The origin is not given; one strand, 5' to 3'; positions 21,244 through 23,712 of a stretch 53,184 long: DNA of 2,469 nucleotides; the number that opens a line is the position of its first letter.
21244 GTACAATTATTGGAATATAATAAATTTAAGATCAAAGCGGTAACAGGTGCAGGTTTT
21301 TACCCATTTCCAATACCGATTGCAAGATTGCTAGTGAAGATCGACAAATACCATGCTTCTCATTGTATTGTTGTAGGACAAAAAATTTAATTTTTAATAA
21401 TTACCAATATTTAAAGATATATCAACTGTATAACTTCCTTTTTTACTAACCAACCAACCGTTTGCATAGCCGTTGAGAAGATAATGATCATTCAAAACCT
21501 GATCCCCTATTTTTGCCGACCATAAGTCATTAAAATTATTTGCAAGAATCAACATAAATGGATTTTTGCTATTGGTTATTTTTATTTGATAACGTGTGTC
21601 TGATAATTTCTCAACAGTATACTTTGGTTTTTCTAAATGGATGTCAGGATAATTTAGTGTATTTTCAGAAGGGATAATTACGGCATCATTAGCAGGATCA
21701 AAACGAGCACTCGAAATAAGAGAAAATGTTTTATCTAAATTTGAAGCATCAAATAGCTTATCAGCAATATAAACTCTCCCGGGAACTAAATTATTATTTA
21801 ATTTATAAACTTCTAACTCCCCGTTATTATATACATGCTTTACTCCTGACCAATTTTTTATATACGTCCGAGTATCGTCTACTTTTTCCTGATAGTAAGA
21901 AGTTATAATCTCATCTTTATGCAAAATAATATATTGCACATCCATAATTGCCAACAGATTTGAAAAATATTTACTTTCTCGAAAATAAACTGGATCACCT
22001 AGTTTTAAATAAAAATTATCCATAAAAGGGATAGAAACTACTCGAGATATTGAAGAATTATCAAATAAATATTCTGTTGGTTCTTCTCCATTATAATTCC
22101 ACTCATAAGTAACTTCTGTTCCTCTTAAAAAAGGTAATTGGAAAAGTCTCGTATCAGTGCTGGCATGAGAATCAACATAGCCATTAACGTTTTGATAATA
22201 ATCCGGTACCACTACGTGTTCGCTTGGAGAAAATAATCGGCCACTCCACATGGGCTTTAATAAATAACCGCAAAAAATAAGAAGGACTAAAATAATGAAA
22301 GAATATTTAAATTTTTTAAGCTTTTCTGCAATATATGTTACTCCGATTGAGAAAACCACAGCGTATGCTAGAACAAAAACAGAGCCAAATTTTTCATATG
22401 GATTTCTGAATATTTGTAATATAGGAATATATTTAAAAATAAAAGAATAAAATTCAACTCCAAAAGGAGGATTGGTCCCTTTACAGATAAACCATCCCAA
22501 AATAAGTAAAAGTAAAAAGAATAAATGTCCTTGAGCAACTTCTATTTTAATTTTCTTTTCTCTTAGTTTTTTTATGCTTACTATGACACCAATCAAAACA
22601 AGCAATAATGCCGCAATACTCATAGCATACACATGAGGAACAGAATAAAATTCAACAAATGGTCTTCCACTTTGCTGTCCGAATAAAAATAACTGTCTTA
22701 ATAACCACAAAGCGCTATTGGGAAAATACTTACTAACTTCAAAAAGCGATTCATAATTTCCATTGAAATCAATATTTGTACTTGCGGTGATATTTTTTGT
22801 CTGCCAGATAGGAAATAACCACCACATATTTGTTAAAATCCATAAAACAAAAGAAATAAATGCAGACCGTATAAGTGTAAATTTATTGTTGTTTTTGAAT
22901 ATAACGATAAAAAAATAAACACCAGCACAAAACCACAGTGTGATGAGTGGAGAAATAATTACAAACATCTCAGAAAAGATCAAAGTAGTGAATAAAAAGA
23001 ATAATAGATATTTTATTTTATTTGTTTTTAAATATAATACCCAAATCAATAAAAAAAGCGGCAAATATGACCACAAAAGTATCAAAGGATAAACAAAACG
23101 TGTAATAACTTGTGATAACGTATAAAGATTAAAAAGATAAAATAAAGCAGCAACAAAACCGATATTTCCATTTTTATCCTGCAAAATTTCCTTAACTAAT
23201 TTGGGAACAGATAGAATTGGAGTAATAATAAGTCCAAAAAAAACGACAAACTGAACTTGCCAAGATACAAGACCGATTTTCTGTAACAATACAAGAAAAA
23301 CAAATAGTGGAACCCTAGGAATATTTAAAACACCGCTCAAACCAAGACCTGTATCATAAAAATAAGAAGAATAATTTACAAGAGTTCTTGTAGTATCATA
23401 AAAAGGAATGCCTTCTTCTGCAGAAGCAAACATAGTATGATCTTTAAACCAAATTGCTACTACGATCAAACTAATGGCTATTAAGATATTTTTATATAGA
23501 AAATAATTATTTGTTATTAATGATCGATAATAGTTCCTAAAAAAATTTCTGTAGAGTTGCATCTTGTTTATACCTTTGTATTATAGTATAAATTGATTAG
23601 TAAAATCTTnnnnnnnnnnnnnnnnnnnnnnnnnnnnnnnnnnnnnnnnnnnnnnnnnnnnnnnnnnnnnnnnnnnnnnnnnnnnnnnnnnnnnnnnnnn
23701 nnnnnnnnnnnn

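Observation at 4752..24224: Four paralogous AftD/DUF3367-like GT-C proteins, each bracketed by SAM methyltransferases and tiny multi-TM proteins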

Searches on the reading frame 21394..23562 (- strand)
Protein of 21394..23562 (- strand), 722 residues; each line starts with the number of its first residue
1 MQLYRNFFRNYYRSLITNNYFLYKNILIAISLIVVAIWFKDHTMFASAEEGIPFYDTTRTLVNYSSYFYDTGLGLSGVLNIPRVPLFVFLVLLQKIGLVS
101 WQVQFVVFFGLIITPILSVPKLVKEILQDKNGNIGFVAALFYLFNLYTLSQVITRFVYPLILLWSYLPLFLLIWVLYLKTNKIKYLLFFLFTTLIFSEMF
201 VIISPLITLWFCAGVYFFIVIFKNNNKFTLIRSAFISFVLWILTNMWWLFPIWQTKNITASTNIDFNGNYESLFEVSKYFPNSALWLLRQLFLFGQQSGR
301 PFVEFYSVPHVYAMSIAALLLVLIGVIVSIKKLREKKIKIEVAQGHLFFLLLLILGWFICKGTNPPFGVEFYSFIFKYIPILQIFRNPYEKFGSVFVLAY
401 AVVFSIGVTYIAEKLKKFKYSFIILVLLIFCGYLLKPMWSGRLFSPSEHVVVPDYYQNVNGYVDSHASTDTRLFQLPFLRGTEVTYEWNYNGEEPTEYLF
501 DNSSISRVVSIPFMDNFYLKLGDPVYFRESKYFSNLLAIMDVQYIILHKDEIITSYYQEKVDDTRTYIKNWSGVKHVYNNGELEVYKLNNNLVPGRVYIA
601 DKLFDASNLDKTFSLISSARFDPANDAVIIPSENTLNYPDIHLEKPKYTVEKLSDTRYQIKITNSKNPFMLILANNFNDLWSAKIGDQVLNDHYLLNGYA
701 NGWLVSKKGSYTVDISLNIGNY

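Call 4: search_protein_families(library=pfam, proteins=[window:21394-23562:-], max_evalue=0.01)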
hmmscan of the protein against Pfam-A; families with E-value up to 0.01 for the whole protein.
window:21394-23562:- (722 aa): 1 family
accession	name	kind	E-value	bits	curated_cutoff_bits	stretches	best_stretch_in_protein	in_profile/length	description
PF11847.13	GT-C_AftD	-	4.1e-05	22.2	26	1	422-582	381-541/661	Alpha-(1->3)-arabinofuranosyltransferase, N-terminal GT-C domain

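Call 7: search_protein_families(library=ncbifam, proteins=[window:21394-23562:-], max_evalue=1)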
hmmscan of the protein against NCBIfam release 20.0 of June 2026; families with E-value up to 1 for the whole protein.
window:21394-23562:- (722 aa): 1 family
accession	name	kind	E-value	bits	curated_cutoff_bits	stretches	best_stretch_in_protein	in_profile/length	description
NF011106.0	PRK14533.1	equivalog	0.15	11.9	128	1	507-554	42-87/91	co-chaperonin GroES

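Call 17: find_homologous_proteins(query=window:21394-23562:-, max_evalue=0.00001)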
Query window:21394-23562:- (722 aa): 46 proteins with E <= 0.00001 among 8000 candidates.
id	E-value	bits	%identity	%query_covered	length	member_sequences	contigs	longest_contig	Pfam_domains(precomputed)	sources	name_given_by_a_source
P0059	3.0e-233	794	72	66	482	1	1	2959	PF11847.14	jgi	-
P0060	2.1e-219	749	48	98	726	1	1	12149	PF11847.14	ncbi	-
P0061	1.4e-214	733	48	95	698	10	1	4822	PF11847.14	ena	-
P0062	1.6e-211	723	46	97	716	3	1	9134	PF11847.14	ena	-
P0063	4.4e-208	711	46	96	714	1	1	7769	PF11847.14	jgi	jgi:hypothetical protein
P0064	3.2e-207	708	48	96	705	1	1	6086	PF11847.14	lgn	-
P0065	1.7e-204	699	46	96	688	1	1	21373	PF11847.14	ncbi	-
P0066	4.4e-204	698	46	96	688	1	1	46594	PF11847.14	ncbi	-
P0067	5.0e-197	675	43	100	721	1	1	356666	PF11847.14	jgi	jgi:hypothetical protein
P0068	9.8e-195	667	44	95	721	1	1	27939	PF11847.14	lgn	-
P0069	2.0e-177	610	42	95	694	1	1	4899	-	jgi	jgi:hypothetical protein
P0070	4.6e-176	605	40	98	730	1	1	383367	PF11847.14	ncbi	-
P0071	1.1e-169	584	41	99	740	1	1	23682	PF11847.14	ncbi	-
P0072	4.4e-146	506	38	95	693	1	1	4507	PF11847.14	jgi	jgi:hypothetical protein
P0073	3.5e-139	483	37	96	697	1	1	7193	PF11847.14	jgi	jgi:hypothetical protein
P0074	2.4e-137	477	38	96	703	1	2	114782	PF11847.14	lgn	-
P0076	1.9e-130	455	35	97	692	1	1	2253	PF11847.14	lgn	-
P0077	2.9e-130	454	35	99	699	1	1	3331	PF11847.14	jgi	jgi:hypothetical protein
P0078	1.1e-127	445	37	95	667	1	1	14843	PF11847.14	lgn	-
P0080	6.2e-119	416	36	96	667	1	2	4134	PF11847.14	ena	-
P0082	7.1e-118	413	32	96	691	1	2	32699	PF11847.14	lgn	-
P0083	2.4e-116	408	33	98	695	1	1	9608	PF11847.14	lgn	-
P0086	5.0e-108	380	34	95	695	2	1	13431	PF11847.14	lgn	-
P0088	2.6e-99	352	32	96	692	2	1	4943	PF11847.14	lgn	-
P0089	5.5e-97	344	31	96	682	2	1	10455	PF11847.14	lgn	-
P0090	2.1e-90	322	33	95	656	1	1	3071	PF11847.14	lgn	-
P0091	2.2e-84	302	32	95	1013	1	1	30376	PF13641.13,PF11847.14,PF00535.33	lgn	-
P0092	1.6e-75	273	29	94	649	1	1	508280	PF11847.14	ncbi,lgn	-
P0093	7.7e-68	248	29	96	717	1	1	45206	PF11847.14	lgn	-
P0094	7.0e-62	228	27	96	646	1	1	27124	PF11847.14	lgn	-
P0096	5.0e-57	212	29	94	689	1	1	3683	PF11847.14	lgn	-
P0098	6.3e-53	198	28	95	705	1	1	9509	PF11847.14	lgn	-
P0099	4.2e-52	195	31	73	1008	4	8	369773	PF13641.13,PF00535.33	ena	-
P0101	9.4e-29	118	24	79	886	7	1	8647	PF11847.14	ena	-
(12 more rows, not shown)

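Call 21: search_solved_structures(query=A2, max_evalue=10, show_alignments=2)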
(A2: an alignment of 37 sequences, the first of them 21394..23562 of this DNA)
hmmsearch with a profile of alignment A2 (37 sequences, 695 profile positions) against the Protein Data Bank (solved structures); distinct sequences matched with E-value up to 10: 6.
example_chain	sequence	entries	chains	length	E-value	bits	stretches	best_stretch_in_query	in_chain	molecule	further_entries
6w98_A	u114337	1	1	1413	0.00034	22.2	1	392-553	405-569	F5/8 type C domain-containing protein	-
6wbx_A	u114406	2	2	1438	0.00036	22.1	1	392-553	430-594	DUF3367 domain-containing protein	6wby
5ler_1A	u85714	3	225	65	0.028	15.9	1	279-337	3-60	Pilin | Type IV conjugative transfer system pilin TraA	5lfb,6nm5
9moq_A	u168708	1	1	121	0.092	14.1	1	278-337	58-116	Pilin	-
7jsv_A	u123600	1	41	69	0.14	13.5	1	296-338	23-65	Pilin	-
9s4q_Mt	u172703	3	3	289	3.7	8.8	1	527-600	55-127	Kinetochore-associated protein MTW1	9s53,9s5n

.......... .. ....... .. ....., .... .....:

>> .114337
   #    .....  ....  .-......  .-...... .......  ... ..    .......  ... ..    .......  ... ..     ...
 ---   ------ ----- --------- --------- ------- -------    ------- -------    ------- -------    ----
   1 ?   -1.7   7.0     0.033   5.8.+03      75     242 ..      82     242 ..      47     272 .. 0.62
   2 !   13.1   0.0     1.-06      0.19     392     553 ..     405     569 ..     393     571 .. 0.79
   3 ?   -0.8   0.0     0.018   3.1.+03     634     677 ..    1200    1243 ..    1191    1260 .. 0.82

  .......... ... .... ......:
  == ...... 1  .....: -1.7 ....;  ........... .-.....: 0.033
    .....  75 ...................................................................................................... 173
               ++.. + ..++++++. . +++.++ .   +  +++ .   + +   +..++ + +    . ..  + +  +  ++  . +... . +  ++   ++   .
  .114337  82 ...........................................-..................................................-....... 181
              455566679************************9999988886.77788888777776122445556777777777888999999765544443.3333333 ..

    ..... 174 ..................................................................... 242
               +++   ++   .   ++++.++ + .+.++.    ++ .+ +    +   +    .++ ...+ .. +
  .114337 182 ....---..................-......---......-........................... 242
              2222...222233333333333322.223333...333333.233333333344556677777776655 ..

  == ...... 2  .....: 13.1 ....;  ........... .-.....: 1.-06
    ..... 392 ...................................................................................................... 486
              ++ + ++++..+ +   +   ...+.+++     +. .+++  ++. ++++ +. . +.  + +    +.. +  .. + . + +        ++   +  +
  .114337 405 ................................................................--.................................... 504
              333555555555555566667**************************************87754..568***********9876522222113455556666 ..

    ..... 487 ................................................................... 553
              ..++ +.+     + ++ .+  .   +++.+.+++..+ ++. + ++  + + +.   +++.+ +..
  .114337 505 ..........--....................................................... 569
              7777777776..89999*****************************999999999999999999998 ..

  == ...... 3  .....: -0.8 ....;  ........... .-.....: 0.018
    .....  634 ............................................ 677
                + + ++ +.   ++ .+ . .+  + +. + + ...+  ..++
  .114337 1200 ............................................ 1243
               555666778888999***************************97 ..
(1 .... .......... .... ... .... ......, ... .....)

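Call 65: find_encoding_contigs(protein=P0067, flank=6000, max_places=1)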
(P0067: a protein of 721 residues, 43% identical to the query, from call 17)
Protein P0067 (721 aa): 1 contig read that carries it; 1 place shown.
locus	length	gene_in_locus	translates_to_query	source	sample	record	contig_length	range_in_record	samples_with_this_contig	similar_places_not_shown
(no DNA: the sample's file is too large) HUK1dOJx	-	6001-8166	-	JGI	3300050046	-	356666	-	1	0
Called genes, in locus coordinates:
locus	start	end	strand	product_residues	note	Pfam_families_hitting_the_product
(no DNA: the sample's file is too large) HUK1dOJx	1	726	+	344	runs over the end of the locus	PF00852:Glyco_transf_10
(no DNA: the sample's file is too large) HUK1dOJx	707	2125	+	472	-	PF01946:Thi4 (weak), PF07992:Pyr_redox_2 (weak), PF12831:FAD_oxidored (faint), PF05199:GMC_oxred_C (weak)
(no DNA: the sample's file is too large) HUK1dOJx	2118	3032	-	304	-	PF05368:NmrA, PF00106:adh_short (weak), PF01073:3Beta_HSD, PF01370:Epimerase, PF02719:Polysacc_synt_2, PF04321:RmlD_sub_bind, PF13460:NAD_binding_10, PF16363:GDP_Man_Dehyd (weak), +1 more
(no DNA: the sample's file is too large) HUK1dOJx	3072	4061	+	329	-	PF01073:3Beta_HSD, PF01370:Epimerase, PF02719:Polysacc_synt_2 (weak), PF04321:RmlD_sub_bind, PF05368:NmrA (faint), PF07993:NAD_binding_4, PF13460:NAD_binding_10, PF16363:GDP_Man_Dehyd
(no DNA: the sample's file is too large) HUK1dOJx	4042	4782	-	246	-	PF05050:Methyltransf_21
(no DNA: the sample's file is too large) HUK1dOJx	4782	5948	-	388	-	PF01757:Acyl_transf_3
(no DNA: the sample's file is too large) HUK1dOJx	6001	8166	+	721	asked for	PF11847:GT-C_AftD (weak)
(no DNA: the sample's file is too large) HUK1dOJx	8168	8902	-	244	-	PF05050:Methyltransf_21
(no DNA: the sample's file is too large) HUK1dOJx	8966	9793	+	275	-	PF01209:Ubie_methyltran, PF13489:Methyltransf_23, PF13847:Methyltransf_31, PF08241:Methyltransf_11, PF08242:Methyltransf_12, PF13649:Methyltransf_25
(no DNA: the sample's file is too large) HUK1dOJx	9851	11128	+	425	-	PF00534:Glycos_transf_1, PF13692:Glyco_trans_1_4, PF13524:Glyco_trans_1_2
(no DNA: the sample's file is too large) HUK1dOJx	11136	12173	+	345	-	PF00535:Glycos_transf_2, PF10111:Glyco_tranf_2_2, PF13506:Glyco_transf_21 (faint), PF13641:Glyco_tranf_2_3, PF13632:Glyco_trans_2_3 (weak)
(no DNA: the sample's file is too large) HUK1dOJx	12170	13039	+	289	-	PF01209:Ubie_methyltran (weak), PF00398:RrnaAD (weak), PF07021:MetW, PF13489:Methyltransf_23, PF13847:Methyltransf_31, PF08241:Methyltransf_11, PF08242:Methyltransf_12, PF13649:Methyltransf_25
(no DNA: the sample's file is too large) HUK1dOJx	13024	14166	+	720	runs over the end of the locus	-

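Call 66: find_encoding_contigs(protein=P0092, flank=6000, max_places=1)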
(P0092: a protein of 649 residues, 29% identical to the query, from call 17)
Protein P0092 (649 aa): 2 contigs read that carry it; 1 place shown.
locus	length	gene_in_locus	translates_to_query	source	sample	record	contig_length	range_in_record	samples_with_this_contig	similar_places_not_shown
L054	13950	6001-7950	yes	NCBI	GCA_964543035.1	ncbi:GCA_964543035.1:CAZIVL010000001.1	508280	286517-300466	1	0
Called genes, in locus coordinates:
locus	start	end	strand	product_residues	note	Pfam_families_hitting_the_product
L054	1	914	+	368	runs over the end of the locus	PF13439:Glyco_transf_4, PF13579:Glyco_trans_4_4 (weak), PF00534:Glycos_transf_1, PF13692:Glyco_trans_1_4, PF13524:Glyco_trans_1_2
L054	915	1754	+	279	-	PF01209:Ubie_methyltran, PF02353:CMAS (faint), PF13489:Methyltransf_23, PF07021:MetW (weak), PF13847:Methyltransf_31, PF08241:Methyltransf_11, PF08242:Methyltransf_12, PF13649:Methyltransf_25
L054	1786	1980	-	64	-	-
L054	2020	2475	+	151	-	-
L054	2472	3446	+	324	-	PF00535:Glycos_transf_2, PF10111:Glyco_tranf_2_2, PF13506:Glyco_transf_21 (weak), PF13641:Glyco_tranf_2_3 (weak), PF13632:Glyco_trans_2_3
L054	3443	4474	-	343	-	PF00535:Glycos_transf_2, PF13641:Glyco_tranf_2_3 (weak)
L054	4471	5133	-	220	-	PF13640:2OG-FeII_Oxy_3, PF13661:2OG-FeII_Oxy_4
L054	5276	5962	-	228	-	PF01209:Ubie_methyltran, PF13489:Methyltransf_23, PF01728:FtsJ (weak), PF13649:Methyltransf_25, PF13847:Methyltransf_31, PF08241:Methyltransf_11, PF08242:Methyltransf_12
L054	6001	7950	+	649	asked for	PF11847:GT-C_AftD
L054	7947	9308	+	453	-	PF13231:PMT_2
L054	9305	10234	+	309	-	PF13489:Methyltransf_23, PF08241:Methyltransf_11, PF08242:Methyltransf_12 (weak), PF13649:Methyltransf_25, PF13847:Methyltransf_31 (weak)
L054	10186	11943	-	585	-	PF02543:Carbam_trans_N, PF16861:Carbam_trans_C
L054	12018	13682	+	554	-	-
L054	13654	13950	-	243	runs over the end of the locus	PF00535:Glycos_transf_2, PF10111:Glyco_tranf_2_2 (weak)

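Call 67: find_encoding_contigs(protein=P0099, flank=6000, max_places=1)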
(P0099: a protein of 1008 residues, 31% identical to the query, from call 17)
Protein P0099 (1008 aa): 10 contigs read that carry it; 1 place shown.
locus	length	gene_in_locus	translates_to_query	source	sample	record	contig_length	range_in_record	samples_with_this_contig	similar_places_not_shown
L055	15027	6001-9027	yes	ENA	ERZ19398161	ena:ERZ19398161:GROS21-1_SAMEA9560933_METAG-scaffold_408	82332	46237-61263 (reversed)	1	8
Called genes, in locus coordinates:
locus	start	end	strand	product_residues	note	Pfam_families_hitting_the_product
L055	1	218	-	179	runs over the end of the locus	PF00565:SNase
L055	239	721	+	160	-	PF07291:MauE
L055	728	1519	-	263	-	-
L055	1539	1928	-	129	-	PF07883:Cupin_2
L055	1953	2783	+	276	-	PF00535:Glycos_transf_2, PF10111:Glyco_tranf_2_2 (weak), PF13641:Glyco_tranf_2_3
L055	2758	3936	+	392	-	PF13439:Glyco_transf_4, PF13579:Glyco_trans_4_4, PF00534:Glycos_transf_1, PF13692:Glyco_trans_1_4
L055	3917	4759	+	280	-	PF01209:Ubie_methyltran (weak), PF05175:MTS, PF13489:Methyltransf_23, PF07021:MetW, PF13847:Methyltransf_31, PF08241:Methyltransf_11, PF08242:Methyltransf_12, PF13649:Methyltransf_25, +2 more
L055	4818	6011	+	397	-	PF00534:Glycos_transf_1, PF13692:Glyco_trans_1_4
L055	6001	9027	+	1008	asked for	PF00535:Glycos_transf_2, PF13641:Glyco_tranf_2_3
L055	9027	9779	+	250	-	PF01209:Ubie_methyltran (weak), PF02353:CMAS, PF13489:Methyltransf_23, PF13847:Methyltransf_31, PF08241:Methyltransf_11, PF08242:Methyltransf_12, PF13649:Methyltransf_25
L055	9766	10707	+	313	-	PF00535:Glycos_transf_2, PF10111:Glyco_tranf_2_2, PF13641:Glyco_tranf_2_3, PF13632:Glyco_trans_2_3 (faint)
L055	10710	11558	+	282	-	PF13489:Methyltransf_23, PF05219:DREV (weak), PF08241:Methyltransf_11, PF08242:Methyltransf_12, PF13649:Methyltransf_25 (weak), PF13847:Methyltransf_31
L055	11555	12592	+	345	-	PF00535:Glycos_transf_2, PF10111:Glyco_tranf_2_2, PF13641:Glyco_tranf_2_3, PF13632:Glyco_trans_2_3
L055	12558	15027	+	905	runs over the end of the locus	-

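Call 71: search_protein_families(library=pfam, proteins=[P0091, P0099], max_evalue=0.01)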
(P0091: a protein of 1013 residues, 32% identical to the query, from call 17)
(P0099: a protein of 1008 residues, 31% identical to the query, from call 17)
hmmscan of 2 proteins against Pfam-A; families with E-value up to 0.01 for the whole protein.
P0091 (1013 aa): 5 families
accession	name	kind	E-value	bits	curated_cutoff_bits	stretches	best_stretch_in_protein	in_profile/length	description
PF00535.33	Glycos_transf_2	-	3e-19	70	23.3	1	5-183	1-165/168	Glycosyl transferase family 2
PF11847.13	GT-C_AftD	-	2.1e-14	52.8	26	1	425-918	56-541/661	Alpha-(1->3)-arabinofuranosyltransferase, N-terminal GT-C domain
PF20176.3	DUF6541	-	6.3e-06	25.2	29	1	444-688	184-407/646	Family of unknown function (DUF6541)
PF13641.12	Glyco_tranf_2_3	-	1.6e-05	25.5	27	1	5-223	4-212/230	Glycosyltransferase like family 2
PF13632.12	Glyco_trans_2_3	-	0.00024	21.4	27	1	84-229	1-130/198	Glycosyl transferase family group 2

P0099 (1008 aa): 3 families
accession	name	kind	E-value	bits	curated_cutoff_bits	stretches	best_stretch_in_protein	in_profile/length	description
PF00535.33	Glycos_transf_2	-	7.4e-18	65.5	23.3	1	6-131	1-125/168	Glycosyl transferase family 2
PF13641.12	Glyco_tranf_2_3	-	1e-10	42.5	27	1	5-226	3-212/230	Glycosyltransferase like family 2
PF13632.12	Glyco_trans_2_3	-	8.2e-05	22.9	27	1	88-279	2-181/198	Glycosyl transferase family group 2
